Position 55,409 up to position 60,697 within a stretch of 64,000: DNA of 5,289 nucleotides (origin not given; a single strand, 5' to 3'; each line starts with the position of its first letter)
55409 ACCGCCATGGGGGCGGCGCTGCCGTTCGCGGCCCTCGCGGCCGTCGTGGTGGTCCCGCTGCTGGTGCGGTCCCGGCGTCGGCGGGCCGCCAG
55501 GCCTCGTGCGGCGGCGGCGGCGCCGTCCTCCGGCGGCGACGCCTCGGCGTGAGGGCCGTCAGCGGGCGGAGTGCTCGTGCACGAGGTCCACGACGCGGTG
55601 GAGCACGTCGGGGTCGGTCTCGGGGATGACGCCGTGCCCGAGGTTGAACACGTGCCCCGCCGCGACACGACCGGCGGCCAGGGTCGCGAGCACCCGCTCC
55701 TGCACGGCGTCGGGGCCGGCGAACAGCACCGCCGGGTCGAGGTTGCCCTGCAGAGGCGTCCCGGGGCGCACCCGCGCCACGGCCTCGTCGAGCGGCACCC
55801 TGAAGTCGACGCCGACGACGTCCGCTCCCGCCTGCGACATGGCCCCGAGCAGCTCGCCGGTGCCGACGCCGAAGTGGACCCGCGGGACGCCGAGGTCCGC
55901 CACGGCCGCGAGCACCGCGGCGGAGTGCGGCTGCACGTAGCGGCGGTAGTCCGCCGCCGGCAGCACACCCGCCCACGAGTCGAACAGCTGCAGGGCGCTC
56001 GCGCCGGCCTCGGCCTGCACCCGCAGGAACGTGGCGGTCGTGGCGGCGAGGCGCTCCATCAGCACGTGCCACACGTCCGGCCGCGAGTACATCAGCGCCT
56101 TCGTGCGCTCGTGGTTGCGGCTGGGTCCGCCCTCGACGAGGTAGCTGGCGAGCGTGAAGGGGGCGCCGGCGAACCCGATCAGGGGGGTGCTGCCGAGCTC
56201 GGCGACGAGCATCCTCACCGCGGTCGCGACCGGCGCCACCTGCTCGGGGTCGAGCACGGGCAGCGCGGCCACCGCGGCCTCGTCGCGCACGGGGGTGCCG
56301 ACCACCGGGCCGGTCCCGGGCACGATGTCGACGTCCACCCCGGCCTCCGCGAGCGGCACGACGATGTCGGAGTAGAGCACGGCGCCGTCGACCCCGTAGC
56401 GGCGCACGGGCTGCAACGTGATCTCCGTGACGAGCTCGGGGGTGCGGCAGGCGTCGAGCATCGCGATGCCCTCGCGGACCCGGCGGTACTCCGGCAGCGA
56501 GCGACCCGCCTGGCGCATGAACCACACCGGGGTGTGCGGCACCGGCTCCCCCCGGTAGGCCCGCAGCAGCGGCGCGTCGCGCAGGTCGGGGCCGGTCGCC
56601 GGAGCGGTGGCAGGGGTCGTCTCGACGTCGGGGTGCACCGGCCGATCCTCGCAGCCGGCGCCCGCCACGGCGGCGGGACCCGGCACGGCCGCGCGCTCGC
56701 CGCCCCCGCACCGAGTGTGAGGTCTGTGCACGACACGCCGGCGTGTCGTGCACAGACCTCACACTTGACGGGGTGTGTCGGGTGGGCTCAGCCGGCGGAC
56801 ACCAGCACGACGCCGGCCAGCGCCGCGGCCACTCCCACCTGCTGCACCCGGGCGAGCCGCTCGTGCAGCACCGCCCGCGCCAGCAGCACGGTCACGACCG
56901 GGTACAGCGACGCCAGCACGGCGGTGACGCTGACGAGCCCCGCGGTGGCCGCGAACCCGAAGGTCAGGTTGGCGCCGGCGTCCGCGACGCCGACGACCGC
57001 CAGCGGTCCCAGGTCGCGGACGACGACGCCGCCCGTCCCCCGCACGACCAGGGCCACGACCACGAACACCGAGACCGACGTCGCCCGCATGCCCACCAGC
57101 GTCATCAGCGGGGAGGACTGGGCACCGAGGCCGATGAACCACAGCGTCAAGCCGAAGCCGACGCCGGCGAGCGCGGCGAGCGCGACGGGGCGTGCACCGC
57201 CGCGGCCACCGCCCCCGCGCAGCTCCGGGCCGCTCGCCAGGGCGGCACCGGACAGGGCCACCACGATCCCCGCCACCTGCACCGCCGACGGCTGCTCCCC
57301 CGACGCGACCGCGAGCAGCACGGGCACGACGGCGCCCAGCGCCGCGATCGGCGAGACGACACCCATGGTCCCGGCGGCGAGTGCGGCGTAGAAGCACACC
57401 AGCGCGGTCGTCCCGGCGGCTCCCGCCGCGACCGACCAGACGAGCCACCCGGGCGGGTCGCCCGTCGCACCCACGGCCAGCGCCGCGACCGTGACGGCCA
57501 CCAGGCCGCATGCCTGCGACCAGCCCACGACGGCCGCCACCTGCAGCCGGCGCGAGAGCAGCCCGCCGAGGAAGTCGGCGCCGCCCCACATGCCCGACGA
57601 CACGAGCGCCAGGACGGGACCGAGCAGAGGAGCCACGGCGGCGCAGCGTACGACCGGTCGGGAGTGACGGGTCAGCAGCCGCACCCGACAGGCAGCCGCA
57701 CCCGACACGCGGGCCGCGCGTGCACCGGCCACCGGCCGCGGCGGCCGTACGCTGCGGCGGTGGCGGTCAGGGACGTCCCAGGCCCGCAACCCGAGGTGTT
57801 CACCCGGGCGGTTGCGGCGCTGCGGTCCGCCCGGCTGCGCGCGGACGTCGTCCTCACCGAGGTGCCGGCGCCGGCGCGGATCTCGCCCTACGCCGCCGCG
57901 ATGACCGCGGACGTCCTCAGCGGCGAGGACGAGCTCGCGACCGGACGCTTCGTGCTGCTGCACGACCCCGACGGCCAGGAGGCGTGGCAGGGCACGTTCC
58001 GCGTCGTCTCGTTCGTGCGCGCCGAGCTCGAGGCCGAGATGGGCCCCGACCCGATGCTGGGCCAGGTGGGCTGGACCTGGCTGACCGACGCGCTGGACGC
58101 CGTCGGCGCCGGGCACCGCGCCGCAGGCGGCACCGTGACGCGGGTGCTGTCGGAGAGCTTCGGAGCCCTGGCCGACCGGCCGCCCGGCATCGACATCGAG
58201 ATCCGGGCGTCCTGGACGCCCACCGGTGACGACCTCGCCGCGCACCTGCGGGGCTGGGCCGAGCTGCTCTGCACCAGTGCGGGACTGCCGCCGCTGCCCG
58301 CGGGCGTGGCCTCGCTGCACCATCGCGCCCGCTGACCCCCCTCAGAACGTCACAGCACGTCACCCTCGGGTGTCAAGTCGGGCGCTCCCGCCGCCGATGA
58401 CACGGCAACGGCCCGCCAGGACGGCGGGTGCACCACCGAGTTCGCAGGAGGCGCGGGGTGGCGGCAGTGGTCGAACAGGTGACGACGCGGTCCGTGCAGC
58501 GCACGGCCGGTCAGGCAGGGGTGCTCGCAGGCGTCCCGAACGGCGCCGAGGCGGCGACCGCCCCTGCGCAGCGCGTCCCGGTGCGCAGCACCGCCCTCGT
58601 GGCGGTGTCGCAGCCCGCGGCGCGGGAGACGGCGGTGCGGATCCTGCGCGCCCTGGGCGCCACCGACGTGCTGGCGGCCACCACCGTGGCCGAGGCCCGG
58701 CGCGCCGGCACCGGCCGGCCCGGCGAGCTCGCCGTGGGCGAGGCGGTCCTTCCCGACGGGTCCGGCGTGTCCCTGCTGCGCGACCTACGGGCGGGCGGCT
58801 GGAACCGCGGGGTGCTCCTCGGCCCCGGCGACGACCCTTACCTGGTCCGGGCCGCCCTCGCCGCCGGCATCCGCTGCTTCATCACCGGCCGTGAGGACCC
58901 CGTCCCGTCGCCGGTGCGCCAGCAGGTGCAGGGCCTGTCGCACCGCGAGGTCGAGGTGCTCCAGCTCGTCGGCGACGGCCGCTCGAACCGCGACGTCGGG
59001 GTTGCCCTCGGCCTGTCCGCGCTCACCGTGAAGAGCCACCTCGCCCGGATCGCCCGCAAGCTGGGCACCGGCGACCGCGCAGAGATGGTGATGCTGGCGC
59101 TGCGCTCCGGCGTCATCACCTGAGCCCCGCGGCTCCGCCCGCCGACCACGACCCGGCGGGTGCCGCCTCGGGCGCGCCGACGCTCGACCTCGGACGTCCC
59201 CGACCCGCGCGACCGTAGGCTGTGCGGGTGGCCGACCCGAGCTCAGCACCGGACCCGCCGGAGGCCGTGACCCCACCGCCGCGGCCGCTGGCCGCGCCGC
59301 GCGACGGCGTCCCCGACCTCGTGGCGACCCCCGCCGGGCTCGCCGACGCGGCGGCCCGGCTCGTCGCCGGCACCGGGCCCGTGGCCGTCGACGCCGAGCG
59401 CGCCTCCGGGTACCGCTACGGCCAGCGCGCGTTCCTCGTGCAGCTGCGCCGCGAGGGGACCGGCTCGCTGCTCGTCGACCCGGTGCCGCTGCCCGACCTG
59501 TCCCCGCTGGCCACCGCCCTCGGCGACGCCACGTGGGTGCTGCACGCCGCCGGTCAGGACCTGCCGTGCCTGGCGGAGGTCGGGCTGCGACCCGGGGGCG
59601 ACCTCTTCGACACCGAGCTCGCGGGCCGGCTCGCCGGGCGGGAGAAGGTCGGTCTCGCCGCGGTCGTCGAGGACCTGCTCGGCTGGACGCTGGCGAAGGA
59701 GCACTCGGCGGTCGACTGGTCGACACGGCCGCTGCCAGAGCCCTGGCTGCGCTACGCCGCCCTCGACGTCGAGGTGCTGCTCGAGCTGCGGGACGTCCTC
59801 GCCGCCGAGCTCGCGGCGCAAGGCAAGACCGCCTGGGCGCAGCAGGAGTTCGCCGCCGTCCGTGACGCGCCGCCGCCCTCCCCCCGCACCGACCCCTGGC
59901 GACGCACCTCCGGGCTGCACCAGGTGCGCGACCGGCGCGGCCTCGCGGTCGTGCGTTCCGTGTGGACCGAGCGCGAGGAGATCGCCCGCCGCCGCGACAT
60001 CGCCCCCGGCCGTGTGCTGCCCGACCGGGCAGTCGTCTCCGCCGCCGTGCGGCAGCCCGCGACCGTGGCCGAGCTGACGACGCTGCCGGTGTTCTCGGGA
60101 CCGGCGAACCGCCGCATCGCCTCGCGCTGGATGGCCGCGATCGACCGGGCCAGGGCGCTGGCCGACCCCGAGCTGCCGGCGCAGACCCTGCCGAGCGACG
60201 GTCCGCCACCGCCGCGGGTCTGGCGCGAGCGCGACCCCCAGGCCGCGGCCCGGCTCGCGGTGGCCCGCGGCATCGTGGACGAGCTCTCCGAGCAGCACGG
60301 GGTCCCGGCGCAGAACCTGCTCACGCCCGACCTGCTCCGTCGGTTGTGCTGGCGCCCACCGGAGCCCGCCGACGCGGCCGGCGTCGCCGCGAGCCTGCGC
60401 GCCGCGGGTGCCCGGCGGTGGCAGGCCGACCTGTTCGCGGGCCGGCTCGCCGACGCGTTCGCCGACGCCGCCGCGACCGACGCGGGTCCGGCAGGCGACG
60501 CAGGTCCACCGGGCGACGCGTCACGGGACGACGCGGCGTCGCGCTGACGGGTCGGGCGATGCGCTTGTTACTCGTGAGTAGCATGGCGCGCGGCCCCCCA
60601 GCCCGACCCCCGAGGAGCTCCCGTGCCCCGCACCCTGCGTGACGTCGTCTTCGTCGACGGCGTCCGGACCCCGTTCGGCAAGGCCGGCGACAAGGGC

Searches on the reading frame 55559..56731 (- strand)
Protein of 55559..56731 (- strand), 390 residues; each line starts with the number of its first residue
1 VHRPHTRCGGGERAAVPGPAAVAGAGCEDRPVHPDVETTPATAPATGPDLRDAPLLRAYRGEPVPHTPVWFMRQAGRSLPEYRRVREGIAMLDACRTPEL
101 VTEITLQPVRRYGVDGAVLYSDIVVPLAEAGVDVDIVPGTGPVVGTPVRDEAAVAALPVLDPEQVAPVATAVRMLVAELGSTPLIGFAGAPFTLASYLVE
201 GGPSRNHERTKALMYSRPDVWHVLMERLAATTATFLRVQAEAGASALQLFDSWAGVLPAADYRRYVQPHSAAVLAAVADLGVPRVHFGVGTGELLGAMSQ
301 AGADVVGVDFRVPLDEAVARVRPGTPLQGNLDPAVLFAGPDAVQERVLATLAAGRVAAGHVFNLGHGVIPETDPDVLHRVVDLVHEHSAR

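Call 47: search_protein_families(library=pfam, proteins=[window:55559-56731:-], max_evalue=0.00001)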
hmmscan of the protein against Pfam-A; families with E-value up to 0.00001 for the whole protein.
window:55559-56731:- (390 aa): 1 family
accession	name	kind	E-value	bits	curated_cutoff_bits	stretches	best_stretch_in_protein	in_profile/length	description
PF01208.23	URO-D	-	3.5e-122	408.2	23.9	1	53-387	4-346/346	Uroporphyrinogen decarboxylase (URO-D)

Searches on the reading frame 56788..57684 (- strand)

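Call 47: search_protein_families(library=pfam, proteins=[window:56788-57684:-], max_evalue=0.00001)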
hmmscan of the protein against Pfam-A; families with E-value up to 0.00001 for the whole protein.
window:56788-57684:- (298 aa): 1 family
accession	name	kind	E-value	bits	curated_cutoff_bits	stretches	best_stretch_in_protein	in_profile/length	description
PF00892.27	EamA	-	7.4e-18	65.6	28.2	2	167-296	4-134/135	EamA-like transporter family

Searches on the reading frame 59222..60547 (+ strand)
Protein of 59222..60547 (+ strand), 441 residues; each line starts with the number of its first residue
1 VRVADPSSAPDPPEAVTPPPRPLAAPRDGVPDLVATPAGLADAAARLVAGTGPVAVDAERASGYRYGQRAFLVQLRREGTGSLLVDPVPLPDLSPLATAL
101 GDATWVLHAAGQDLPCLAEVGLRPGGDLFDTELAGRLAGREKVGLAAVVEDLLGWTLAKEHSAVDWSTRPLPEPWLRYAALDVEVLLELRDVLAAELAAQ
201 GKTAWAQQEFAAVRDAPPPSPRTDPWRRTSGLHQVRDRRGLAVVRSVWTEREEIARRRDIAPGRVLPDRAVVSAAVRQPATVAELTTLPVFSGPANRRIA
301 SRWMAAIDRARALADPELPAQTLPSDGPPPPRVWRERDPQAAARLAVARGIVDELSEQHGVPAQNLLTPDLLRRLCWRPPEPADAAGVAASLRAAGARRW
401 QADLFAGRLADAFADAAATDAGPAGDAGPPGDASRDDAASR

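Call 47: search_protein_families(library=pfam, proteins=[window:59222-60547:+], max_evalue=0.00001)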
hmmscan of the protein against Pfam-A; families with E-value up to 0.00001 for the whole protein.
window:59222-60547:+ (441 aa): 3 families
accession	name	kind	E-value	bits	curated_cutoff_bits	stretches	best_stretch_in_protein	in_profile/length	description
PF01612.26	DNA_pol_A_exo1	-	2.3e-33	115.9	23.6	1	34-197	4-172/173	3'-5' exonuclease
PF18305.6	DNA_pol_A_exoN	-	6e-28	97.5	23.5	1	327-413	1-87/87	3' to 5' exonuclease C-terminal domain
PF00570.28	HRDC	-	7.7e-12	45.4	23.8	1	241-307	2-68/68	HRDC domain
